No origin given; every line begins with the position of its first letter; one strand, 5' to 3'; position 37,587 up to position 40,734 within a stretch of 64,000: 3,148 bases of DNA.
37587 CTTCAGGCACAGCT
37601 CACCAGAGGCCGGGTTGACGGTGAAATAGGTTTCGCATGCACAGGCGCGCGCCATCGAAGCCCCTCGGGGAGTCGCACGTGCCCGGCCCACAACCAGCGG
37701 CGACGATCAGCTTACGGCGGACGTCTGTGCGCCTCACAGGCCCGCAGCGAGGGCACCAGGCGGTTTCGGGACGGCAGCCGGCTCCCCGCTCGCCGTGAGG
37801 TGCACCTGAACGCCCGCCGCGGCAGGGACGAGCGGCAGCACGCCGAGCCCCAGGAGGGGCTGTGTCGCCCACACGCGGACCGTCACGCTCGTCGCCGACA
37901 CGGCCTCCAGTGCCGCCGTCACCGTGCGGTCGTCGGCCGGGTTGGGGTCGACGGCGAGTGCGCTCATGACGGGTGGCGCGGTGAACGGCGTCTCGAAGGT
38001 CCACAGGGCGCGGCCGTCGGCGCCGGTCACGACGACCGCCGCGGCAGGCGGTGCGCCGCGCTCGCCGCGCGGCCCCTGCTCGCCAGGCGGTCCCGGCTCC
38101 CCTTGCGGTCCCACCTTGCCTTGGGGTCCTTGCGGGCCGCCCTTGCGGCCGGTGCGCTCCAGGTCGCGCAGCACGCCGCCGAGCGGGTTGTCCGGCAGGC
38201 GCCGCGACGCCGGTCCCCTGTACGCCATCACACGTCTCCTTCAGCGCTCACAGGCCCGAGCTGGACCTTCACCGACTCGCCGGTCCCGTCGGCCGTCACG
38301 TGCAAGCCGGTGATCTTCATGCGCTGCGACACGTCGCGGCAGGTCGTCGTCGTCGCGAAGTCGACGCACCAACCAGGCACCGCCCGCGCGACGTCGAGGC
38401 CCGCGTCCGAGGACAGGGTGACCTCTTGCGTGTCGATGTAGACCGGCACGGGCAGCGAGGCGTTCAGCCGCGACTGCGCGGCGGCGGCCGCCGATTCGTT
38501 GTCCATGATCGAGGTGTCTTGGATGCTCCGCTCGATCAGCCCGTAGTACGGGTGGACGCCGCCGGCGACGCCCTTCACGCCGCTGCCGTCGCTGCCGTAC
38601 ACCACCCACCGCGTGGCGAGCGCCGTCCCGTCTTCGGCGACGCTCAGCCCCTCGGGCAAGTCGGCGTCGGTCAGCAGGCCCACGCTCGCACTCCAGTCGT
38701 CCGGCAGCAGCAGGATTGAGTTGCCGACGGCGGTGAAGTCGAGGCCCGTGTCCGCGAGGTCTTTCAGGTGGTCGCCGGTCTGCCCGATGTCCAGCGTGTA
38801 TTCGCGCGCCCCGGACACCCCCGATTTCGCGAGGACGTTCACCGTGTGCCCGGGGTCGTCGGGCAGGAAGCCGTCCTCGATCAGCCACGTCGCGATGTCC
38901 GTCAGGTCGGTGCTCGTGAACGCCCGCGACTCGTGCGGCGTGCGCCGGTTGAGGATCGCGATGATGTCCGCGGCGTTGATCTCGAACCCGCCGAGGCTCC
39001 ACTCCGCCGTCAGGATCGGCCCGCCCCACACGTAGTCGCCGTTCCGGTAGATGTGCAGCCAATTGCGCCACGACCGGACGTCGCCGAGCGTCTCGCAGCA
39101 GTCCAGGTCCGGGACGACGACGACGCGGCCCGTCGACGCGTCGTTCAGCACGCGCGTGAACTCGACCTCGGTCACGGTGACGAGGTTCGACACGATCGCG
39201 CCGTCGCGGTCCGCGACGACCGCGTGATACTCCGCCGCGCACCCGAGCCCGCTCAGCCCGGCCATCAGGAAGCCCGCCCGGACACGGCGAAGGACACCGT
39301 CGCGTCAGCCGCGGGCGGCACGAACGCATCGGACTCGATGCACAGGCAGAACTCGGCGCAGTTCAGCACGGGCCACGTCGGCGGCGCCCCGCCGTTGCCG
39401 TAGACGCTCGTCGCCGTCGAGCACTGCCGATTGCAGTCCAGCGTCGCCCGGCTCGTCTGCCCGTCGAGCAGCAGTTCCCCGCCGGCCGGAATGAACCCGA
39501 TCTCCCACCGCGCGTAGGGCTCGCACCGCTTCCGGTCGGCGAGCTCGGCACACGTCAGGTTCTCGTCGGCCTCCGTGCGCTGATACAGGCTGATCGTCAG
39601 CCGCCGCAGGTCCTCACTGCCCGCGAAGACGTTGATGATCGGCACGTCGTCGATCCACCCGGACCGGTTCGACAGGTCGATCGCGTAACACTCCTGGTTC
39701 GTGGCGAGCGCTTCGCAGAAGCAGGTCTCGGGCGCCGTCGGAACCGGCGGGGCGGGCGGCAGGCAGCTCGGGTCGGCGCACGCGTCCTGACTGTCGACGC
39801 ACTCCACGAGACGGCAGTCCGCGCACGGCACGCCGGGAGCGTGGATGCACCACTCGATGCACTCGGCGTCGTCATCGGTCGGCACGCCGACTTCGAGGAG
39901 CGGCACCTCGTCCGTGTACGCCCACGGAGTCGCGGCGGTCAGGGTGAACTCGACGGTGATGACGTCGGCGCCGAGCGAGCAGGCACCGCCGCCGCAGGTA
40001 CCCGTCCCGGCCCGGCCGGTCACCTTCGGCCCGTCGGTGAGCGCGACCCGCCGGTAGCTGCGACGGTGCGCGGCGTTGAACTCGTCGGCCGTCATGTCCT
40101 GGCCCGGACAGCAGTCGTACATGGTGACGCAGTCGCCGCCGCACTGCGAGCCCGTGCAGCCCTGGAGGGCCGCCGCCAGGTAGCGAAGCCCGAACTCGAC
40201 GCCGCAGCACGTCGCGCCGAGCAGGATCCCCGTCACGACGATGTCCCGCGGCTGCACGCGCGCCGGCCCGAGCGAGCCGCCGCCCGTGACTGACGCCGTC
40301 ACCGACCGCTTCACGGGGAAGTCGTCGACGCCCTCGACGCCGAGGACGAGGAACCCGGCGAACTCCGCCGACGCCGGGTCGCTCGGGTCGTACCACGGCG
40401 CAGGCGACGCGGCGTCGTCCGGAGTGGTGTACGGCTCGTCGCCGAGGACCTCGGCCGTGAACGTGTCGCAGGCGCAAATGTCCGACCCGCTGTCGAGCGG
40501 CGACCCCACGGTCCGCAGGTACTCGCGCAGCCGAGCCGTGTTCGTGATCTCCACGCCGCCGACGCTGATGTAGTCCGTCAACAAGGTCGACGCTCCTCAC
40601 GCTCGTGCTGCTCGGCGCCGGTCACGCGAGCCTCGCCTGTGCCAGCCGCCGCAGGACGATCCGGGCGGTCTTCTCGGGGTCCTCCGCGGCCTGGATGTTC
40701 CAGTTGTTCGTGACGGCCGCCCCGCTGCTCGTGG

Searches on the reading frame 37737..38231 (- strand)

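Call 111: search_protein_families(library=phrogs, proteins=[window:37737-38231:-], max_evalue=0.01)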
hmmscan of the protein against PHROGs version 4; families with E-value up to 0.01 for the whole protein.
window:37737-38231:- (165 aa): 21 families
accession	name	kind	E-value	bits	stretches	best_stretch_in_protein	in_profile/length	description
phrog_18509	-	unknown function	1.7e-09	38.9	1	63-127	104-162/175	-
phrog_5073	-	tail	1.7e-08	35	1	32-60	303-331/519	tail fiber protein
phrog_819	-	tail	2.4e-08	33.6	1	29-62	557-592/1024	tail protein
phrog_18350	-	tail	2.5e-07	31.6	1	31-111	165-246/253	tail fiber protein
phrog_366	-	tail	8.2e-07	29.8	1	7-62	313-373/474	tail fiber protein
phrog_8745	-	tail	1e-05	24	1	32-60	1431-1459/1803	tail fiber protein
phrog_1806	-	tail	3e-05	24.5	1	28-73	178-218/276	collagen like minor tail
phrog_38537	-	tail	5.9e-05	22.9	1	17-66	29-78/611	tail fiber protein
phrog_1658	-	unknown function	0.00011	23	1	25-65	52-112/239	-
phrog_10972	-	tail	0.00016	22.2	1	32-60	166-194/343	tail fiber protein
phrog_38806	-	unknown function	0.00017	22.1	1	27-60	102-137/285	-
phrog_6320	-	tail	0.00026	20.9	1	31-60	151-180/745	tail fiber protein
phrog_3449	-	tail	0.00063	19.1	1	32-62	42-72/549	tail collar protein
phrog_3420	-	unknown function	0.00085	18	1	30-78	314-362/929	-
phrog_26654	-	unknown function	0.001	19.6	1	31-75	96-153/360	-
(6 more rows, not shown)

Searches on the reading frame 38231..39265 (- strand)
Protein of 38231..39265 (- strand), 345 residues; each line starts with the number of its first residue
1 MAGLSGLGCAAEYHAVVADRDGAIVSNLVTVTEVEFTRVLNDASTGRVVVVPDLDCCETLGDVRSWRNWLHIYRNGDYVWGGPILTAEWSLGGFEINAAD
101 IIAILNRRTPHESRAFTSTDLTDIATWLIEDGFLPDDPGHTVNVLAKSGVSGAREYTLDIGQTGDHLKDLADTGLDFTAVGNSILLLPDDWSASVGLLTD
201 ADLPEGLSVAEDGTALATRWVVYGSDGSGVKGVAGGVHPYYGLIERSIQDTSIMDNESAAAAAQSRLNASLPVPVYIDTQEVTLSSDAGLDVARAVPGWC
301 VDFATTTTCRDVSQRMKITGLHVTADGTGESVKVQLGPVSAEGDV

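Call 42: search_protein_families(library=phrogs, proteins=[window:38231-39265:-], max_evalue=0.001)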
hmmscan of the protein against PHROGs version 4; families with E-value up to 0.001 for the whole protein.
window:38231-39265:- (345 aa): 2 families
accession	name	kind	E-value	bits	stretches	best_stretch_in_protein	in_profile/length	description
phrog_837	-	tail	5.4e-69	234.3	1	8-342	342-670/681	minor tail protein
phrog_1885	-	tail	1.4e-15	57.3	1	11-177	13-192/1033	minor tail protein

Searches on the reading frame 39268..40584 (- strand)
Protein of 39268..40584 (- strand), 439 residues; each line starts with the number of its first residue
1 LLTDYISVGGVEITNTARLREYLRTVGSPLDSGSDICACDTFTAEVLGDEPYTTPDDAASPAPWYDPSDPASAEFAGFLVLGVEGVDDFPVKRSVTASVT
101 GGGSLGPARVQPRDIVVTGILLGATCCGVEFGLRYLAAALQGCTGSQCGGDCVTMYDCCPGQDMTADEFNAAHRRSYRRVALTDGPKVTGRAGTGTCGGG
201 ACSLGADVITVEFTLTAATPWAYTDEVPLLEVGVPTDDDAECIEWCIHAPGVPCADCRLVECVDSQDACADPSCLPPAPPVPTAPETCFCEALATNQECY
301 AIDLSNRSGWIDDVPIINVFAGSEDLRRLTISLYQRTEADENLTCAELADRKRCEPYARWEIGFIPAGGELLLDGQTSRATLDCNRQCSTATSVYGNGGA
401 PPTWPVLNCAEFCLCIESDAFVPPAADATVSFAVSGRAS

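Call 42: search_protein_families(library=phrogs, proteins=[window:39268-40584:-], max_evalue=0.001)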
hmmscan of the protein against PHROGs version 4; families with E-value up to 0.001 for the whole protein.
window:39268-40584:- (439 aa): 1 family
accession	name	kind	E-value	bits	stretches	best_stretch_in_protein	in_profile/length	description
phrog_838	-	unknown function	6.9e-108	362.4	1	1-438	2-425/426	-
